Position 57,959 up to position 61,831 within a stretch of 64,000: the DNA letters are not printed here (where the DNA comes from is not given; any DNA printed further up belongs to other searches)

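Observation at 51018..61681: Five-member family of ~1,150-1,200-aa proteins of unassigned function, three of them in tandem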

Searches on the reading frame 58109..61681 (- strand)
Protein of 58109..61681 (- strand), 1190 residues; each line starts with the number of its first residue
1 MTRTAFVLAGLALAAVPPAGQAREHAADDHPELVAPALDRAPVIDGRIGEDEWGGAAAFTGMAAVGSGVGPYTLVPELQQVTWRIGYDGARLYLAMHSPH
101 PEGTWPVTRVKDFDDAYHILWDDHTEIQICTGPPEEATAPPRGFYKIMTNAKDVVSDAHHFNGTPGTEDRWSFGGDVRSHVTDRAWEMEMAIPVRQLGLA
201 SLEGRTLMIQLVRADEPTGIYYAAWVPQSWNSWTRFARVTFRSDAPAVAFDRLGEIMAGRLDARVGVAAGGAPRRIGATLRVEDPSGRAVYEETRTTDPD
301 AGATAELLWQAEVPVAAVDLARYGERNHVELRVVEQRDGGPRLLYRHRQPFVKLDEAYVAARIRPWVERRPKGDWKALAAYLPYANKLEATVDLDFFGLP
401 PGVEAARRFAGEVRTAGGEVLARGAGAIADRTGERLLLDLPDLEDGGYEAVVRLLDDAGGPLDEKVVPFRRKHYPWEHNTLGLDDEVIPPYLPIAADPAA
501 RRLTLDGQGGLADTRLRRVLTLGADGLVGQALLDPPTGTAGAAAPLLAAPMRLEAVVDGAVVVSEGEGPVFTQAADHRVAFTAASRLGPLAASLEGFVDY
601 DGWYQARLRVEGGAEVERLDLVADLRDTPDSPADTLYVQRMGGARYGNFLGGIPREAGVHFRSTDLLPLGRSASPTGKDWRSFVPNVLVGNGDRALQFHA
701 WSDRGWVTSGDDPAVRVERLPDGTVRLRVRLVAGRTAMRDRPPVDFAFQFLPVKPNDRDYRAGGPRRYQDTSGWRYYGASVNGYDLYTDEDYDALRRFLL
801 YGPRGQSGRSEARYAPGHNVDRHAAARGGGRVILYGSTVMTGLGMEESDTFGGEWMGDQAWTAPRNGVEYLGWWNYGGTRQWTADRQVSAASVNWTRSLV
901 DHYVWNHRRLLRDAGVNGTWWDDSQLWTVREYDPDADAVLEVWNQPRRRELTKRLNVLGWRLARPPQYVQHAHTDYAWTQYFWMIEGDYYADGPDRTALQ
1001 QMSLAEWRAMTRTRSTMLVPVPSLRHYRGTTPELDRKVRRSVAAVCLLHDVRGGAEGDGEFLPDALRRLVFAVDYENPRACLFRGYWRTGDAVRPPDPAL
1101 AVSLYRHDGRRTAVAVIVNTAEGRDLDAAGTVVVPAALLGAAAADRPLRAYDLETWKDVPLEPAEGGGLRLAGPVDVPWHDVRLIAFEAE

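Call 9: search_protein_families(library=pfam, proteins=[window:58109-61681:-], max_evalue=1)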
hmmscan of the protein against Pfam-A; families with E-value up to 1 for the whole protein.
window:58109-61681:- (1190 aa): 1 family
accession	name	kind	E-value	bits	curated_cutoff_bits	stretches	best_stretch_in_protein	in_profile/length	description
PF19543.5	GH123_N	-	0.00014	20.3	22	1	469-618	319-459/969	Glycoside hydrolase 123, N-terminal domain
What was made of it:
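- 58109..61681 (-): Member E: intact, 1,190 aa, with a signal peptide. Domains: beta-sandwich 32-240, Ig-like 247-351, Ig-like 376-471, large beta-sandwich 472-751, barrel about 760-1090 (window about 58412-59404), C-terminal beta-sandwich 1100-1190. Candidate catalytic Asp922 is at 58916-58918 and Glu986 at 58724-58726. PF19543 scores 20.3 bits (call 9).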

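Call 10: search_protein_families(library=ncbifam, proteins=[window:58109-61681:-], max_evalue=1)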
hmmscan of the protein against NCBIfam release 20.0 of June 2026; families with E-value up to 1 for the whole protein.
window:58109-61681:- (1190 aa): 0 families

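Call 23: search_solved_structures(query=A2, max_evalue=10, show_alignments=3)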
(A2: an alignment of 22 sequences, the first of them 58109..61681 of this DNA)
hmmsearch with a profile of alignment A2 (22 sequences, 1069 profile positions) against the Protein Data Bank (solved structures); distinct sequences matched with E-value up to 10: 9.
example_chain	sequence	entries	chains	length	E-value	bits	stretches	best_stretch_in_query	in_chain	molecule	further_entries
1xvi_A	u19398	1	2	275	0.057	14.3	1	896-996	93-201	Putative mannosyl-3-phosphoglycerate phosphatase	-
9vqo_B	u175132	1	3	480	0.22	12.4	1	971-1051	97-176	Odorant receptor coreceptor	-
9vqr_B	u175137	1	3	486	0.22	12.4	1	971-1051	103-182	Odorant receptor coreceptor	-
9vqp_B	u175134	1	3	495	0.23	12.4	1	971-1051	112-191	Odorant receptor coreceptor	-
9vqs_B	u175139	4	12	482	0.44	11.4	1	971-1050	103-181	odorant receptor coreceptor in Drosophila bipectinata | Orco in Drosophila Bipectinata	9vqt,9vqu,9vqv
1gvi_A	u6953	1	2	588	0.57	11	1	982-1064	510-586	MALTOGENIC AMYLASE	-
1sma_A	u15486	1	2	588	0.58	11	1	982-1064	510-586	MALTOGENIC AMYLASE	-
5icu_A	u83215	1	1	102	0.9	10.4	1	305-369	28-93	CopC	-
6my0_A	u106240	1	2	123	1.2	10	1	800-839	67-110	TP53-binding protein 1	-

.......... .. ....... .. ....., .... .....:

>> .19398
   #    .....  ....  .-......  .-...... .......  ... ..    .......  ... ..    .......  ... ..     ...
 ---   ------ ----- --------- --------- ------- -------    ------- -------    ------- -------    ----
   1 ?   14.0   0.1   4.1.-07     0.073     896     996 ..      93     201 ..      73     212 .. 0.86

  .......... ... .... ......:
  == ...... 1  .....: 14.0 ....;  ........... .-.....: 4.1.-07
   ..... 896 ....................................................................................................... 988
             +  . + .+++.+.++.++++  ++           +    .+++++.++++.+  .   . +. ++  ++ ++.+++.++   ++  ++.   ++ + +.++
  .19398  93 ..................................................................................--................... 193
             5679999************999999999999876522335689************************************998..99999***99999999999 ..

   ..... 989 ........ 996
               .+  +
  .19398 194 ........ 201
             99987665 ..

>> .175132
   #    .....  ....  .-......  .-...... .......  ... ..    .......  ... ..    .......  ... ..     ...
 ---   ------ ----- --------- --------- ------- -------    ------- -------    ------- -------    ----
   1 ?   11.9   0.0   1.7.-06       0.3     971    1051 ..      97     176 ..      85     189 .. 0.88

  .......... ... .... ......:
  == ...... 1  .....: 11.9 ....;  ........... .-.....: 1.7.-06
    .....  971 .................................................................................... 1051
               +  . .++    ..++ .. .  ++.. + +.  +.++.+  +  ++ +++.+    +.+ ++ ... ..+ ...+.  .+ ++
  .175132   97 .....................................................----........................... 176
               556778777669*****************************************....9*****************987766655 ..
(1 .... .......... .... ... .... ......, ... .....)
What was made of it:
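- On CAZy GH123: The family profile finds no GH123 chain in the PDB at E<=10 (call 23).
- The family profile finds no GH123 chain in the PDB (call 23).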

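Call 24: find_homologous_proteins(query=A2, max_evalue=0.001)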
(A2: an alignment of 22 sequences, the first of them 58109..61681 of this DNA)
Query A2 (22 sequences) (1190 aa, profile of the alignment): 23 proteins with E <= 0.001 among 8000 candidates.
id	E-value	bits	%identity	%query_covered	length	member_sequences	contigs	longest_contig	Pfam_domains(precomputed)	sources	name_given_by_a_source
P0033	2.3e-237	809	100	100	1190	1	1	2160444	-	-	-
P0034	5.4e-176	606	44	100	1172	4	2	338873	PF19543.6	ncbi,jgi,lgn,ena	-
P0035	1.1e-170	588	56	98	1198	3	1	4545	PF19543.6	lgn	-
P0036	1.9e-167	577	36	97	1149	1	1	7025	PF19543.6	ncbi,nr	ncbi:MAG: hypothetical protein HY318_05450, partial [Armatimonadetes bacterium]|nr:hypothetical prot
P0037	8.5e-166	572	55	100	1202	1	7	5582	PF19543.6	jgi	jgi:hypothetical protein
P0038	1.4e-163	564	43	97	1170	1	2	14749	PF19543.6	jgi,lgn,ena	-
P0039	5.9e-160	552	44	99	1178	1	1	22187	PF19543.6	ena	-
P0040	1.0e-159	552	28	32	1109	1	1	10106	-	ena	-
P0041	5.3e-159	549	44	100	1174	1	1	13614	PF19543.6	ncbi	-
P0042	1.7e-157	544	42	99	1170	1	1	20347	PF19543.6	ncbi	-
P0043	5.5e-155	536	42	99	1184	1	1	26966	PF19543.6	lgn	-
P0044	2.1e-152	527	35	100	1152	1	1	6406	PF19543.6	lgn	-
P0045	7.1e-140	486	41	97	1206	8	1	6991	PF19543.6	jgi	-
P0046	3.6e-139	484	42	98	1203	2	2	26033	PF19543.6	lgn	-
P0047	2.3e-138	481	39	100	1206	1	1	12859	PF19543.6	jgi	jgi:hypothetical protein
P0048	1.3e-133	465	46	86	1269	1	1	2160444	PF19543.6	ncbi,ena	-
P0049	4.7e-133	463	43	68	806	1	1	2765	PF19543.6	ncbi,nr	ncbi:MAG: DUF6067 family protein, partial [Candidatus Omnitrophica bacterium]|nr:DUF6067 family prot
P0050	7.6e-133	463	42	96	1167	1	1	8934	PF19543.6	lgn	-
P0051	1.4e-128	449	35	97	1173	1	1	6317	PF19543.6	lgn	-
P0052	2.9e-122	428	38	97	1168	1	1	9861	PF19543.6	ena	-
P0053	1.6e-110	389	44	62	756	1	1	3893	PF19543.6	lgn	-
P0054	1.1e-41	161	24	17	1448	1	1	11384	PF19543.6,PF06452.17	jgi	jgi:hypothetical protein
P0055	5.7e-39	152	24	20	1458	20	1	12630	PF19543.6,PF06452.17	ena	-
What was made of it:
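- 58109..61681 (-): Homologues of 35-56% identity carry PF19543 (call 24).
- NCBI names one member a DUF6067 family protein (call 24).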

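Call 45: search_protein_representatives(alignment_id=A3)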
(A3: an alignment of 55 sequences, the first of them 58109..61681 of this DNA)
Query: 55 sequences, 1195 profile positions. Proteins with E-value up to 0.001 (for the whole library): 15983; up to 1e-10: 7253; up to 1e-30: 3132. The best 150 are listed.
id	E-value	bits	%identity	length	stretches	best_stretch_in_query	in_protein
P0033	0.0e+00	1237.5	-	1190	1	10-1151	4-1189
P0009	0.0e+00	1230.4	-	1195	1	13-1152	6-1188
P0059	0.0e+00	1191.5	-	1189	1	11-1151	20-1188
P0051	0.0e+00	1143.0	-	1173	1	4-1150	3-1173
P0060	0.0e+00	1142.2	-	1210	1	5-1150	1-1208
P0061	0.0e+00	1100.9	-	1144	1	12-1150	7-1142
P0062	0.0e+00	1099.6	-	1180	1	25-1151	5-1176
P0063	0.0e+00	1094.7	-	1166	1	5-1149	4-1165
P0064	0.0e+00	1075.8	-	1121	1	45-1150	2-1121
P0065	0.0e+00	1061.8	-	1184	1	11-1146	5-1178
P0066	0.0e+00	1047.9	-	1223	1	12-1153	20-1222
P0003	0.0e+00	1032.8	-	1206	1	11-1149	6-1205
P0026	9.5e-286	967.4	-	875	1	331-1151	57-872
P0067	1.9e-279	946.6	-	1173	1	7-1150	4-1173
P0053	3.9e-274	929.0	-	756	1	12-698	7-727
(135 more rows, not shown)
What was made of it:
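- The exhaustive profile search gives 15,983 / 7,253 / 3,132 representatives at E<=1e-3 / 1e-10 / 1e-30 (call 45).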

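Call 48: search_protein_families(library=pfam, alignment_id=A2, max_evalue=0.01)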
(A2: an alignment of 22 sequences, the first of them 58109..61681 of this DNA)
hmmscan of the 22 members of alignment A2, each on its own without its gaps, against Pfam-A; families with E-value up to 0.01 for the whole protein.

A. member 1, window:58109-61681:- (1190 aa): 1 family
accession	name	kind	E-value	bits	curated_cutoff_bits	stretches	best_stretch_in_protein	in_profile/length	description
PF19543.5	GH123_N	-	0.00014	20.3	22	1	469-618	319-459/969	Glycoside hydrolase 123, N-terminal domain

B. families by the number of members that match (of 22 scanned): 11 families
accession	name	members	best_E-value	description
PF19543.5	GH123_N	22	1.5e-22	Glycoside hydrolase 123, N-terminal domain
PF13385.13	Laminin_G_3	6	2.5e-28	Concanavalin A-like lectin/glucanases superfamily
PF07691.17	PA14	2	0.00014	PA14 domain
PF13472.12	Lipase_GDSL_2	1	1.2e-06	GDSL-like Lipase/Acylhydrolase family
PF06452.16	CBM9_1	1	6.2e-05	Carbohydrate family 9 binding domain-like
PF06439.18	3keto-disac_hyd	1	9.4e-05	3-keto-disaccharide hydrolase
PF17801.7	Melibiase_C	1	0.00039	Alpha galactosidase C-terminal beta sandwich domain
PF22582.2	Amylosucrase_C-like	1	0.005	Amylosucrase, C-terminal domain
PF16657.11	Malt_amylase_C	1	0.0074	Maltogenic Amylase, C-terminal domain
PF20670.3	DUF6816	1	0.0086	Domain of unknown function (DUF6816)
PF04234.18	CopC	1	0.01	CopC domain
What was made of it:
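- On CAZy GH123: None of 22 family members gives one at E<=0.01 (call 48).
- PF19543 is hit by all 22 members scanned (call 48). A few members show weak Pfam hits to the Melibiase_C, Malt_amylase_C and Amylosucrase_C domains (call 48). PF19543 is named 'Glycoside hydrolase 123, N-terminal domain' and all members hit it (calls 9, 48).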

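Call 49: predict_structure(alignment_id=A3)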
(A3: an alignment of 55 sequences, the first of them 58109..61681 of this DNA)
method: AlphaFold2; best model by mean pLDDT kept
length: 1190 residues; sequences in the alignment: 55
mean_pLDDT: 88.4   pTM: 0.85
mean pLDDT of the five models: 88.4, 87.2, 86.5, 86.2, 84.9
residues with pLDDT >= 90: 733; 70-90: 355; 50-70: 81; < 50: 21
segments of 3 or more residues with pLDDT < 50: 20-25, 164-166, 508-510
pLDDT, mean of each block of 10 residues (from residue 1): 69 57 54 96 96 95 74 86 97 96 72 61 89 83 87 85 57 91 93 96 97 80 86 91 97 95 96 97 96 98 96 91 85 94 96 86 81 87 97 88 95 96 95 94 97 96 96 97 89 92 74 72 96 92 94 96 95 96 96 97 96 94 94 92 71 95 82 68 93 94 91 96 98 93 95 85 75 82 87 90 73 60 82 85 92 92 78 87 90 91 94 91 82 92 90 92 89 80 80 81 90 85 82 90 93 65 90 93 94 95 95 97 96 92 81 96 92 96 94
secondary structure, 60 per line:
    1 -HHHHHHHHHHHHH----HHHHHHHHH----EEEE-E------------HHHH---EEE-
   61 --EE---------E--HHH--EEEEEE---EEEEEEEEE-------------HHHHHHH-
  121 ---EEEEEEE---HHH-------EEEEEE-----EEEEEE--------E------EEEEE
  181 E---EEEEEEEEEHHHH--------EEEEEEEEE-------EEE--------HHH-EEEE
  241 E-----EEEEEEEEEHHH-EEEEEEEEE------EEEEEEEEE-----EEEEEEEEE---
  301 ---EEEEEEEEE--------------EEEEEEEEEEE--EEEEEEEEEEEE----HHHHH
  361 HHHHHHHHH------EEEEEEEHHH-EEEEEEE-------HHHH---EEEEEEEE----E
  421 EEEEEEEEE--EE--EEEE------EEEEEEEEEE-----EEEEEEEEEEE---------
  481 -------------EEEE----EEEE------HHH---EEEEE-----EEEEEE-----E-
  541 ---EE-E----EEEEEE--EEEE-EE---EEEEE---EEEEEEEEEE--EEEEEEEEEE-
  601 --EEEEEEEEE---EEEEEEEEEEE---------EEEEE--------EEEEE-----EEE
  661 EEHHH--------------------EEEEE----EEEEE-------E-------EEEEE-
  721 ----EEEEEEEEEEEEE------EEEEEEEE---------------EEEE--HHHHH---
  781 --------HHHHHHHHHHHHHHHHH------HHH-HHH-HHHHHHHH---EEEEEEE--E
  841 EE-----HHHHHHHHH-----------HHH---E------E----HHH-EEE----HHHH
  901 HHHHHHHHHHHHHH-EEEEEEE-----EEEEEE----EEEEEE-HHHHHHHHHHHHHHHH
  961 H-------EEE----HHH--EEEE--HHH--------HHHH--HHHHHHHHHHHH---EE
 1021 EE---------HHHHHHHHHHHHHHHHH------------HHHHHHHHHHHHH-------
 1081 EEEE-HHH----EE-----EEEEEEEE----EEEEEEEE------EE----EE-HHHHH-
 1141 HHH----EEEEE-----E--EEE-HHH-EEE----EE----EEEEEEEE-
elements in order (helices of 4 or more, strands of 3 or more residues): H2-14 H19-27 E32-35 H50-53 E57-59 E82-87 E91-99 H113-119 E124-130 E144-149 E155-160 E176-181 E185-193 H194-197 E206-214 E222-224 E237-241 E247-255 E260-268 E275-283 E289-297 E304-312 E327-337 E340-351 H356-369 E376-382 E387-393 H401-404 E408-415 E420-429 E436-439 E446-455 E461-471 E494-497 E502-505 E518-522 E528-533 E552-557 E560-563 E570-574 E578-587 E590-599 E603-611 E615-625 E635-639 E648-652 E658-662 E686-690 E695-699 E715-719 E725-737 E744-751 E767-770 H773-777 H789-805 H820-827 E831-837 E840-842 H848-856 E890-892 H897-914 E916-922 E928-933 E938-943 H945-961 E969-971 E981-984 H998-1001 H1004-1015 E1019-1022 H1032-1048 H1061-1073 E1081-1084 E1100-1107 E1112-1119 H1135-1139 E1148-1152 E1161-1163 E1169-1171 E1182-1189
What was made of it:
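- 58109..61681 (-): The full-length AlphaFold model has pLDDT 88.4 and pTM 0.85 (call 49).
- Closest known: Pfam PF19543. Same: That is the same overall plan as the E model (call 49).
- About two thirds of each protein is beta-sandwich, CBM-like or Ig-like domains (call 49).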

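Call 51: fold_search(model_id=the predicted structure, library=pdb)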
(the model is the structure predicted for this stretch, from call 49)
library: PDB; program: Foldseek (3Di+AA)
matches with E <= 10: 1487; with E <= 0.001: 283
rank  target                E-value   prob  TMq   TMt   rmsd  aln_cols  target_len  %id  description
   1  9m0e_A                5.0e-14  1.00  0.16  0.19  22.7      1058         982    9  Enhancing the synthesis efficiency of galacto-oligosaccharides of a beta-galactosidase from Paenibacillus barengoltzii (released 2025-04-23)
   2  9hpm_A                8.6e-13  1.00  0.16  0.19  22.7      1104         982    9  E. coli beta-galactosidase labeled with Chromeo P503 dye purified using MISO from 1ug (released 2025-11-05)
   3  4duv_A                1.7e-12  1.00  0.16  0.17  23.0      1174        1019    9  E. coli (lacZ) beta-galactosidase (G974A) 2-deoxy-galactosyl-enzyme and bis-Tris complex (released 2013-04-03)
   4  8ri6_C                2.2e-12  1.00  0.15  0.17  23.4      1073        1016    8  Beta-galactosidase (LacZ) purified from E. coli. (released 2025-01-01)
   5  3iaq_A                3.5e-12  1.00  0.15  0.17  23.2      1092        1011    8  E. coli (lacz) beta-galactosidase (E416V) (released 2009-12-29)
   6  4duv_B                3.7e-12  1.00  0.16  0.18  22.8      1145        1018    8  E. coli (lacZ) beta-galactosidase (G974A) 2-deoxy-galactosyl-enzyme and bis-Tris complex (released 2013-04-03)
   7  9hpl_A                3.9e-12  1.00  0.16  0.18  22.4      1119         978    9  E. coli beta-galactosidase labeled with Chromeo P503 dye purified using MISO (released 2025-11-05)
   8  8ri6_A                3.9e-12  1.00  0.15  0.17  23.8      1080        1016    8  Beta-galactosidase (LacZ) purified from E. coli. (released 2025-01-01)
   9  3t2p_B                4.0e-12  1.00  0.17  0.19  22.8      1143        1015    8  E. coli (lacZ) beta-galactosidase (S796D) in complex with IPTG (released 2012-01-18)
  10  6kuz_D                5.4e-12  1.00  0.16  0.18  23.2      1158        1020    8  E.coli beta-galactosidase (E537Q) in complex with fluorescent probe KSL01 (released 2020-07-08)
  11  9y45_A                5.9e-12  1.00  0.16  0.17  23.0      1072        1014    8  His-tagged beta galactosidase (LacZ) on a Ni-NTA lipid monolayer grid (released 2025-11-26)
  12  3vd3_A                6.2e-12  1.00  0.15  0.17  23.3      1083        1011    8  E. coli (lacZ) beta-galactosidase (N460D) (released 2012-04-11)
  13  9hki_A                6.5e-12  1.00  0.16  0.18  22.9      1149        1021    8  Plunge-frozen beta-galactosidase (released 2025-12-17)
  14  3t2o_A                7.2e-12  1.00  0.16  0.18  22.7      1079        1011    8  E. coli (lacZ) beta-galactosidase (S796D) (released 2012-01-18)
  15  3dec                  7.6e-12  1.00  0.16  0.18  20.9      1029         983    9  Crystal structure of a glycosyl hydrolases family 2 protein from Bacteroides thetaiotaomicron (released 2008-06-17)
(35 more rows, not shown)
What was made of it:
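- Tried and rejected: This reflects the generic domain order and is uninformative (call 51).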
